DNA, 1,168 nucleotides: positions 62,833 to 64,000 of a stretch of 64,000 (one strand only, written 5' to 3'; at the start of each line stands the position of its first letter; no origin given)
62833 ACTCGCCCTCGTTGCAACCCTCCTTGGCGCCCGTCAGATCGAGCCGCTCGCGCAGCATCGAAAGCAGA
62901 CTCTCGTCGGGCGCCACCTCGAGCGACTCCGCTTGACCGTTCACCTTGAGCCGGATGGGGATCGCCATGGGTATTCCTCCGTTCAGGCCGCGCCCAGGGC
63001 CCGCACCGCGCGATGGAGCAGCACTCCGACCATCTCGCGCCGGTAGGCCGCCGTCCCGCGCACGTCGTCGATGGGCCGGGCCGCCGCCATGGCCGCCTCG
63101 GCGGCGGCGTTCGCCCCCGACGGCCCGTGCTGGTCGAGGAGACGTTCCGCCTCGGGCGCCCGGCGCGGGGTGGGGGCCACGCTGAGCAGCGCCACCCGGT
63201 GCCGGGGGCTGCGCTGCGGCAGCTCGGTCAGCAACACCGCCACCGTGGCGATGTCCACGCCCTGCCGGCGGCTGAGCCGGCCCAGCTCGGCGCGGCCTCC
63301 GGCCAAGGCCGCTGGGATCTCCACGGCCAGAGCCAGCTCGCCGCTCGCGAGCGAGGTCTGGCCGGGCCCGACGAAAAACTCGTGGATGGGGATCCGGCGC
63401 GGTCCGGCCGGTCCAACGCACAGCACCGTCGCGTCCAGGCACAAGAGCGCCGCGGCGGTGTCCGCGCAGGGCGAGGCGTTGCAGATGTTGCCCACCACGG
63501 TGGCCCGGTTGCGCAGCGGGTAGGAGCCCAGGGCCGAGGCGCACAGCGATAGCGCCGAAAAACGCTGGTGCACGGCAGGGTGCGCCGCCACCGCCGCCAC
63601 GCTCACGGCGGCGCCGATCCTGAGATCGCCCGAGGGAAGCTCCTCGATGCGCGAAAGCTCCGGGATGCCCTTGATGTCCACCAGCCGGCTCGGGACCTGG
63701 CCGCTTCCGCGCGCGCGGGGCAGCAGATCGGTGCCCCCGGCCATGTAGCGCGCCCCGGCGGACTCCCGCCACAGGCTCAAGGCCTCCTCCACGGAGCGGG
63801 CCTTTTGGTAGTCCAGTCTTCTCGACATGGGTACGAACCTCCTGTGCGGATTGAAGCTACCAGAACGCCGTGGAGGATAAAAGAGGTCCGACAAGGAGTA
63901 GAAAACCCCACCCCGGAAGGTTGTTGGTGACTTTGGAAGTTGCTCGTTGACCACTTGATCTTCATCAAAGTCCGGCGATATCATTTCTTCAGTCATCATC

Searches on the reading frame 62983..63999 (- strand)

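Call 57: search_protein_families(library=pfam, proteins=[window:62983-63999:-], max_evalue=0.001)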
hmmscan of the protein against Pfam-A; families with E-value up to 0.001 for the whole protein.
window:62983-63999:- (338 aa): 2 families
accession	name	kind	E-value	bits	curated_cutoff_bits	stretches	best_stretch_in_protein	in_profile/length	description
PF00941.27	FAD_binding_5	-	3.8e-45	154.2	27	1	62-230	3-169/170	FAD binding domain in molybdopterin dehydrogenase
PF03450.22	CO_deh_flav_C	-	5.8e-12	46.1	25.5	1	242-334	5-101/102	CO dehydrogenase flavoprotein C-terminal domain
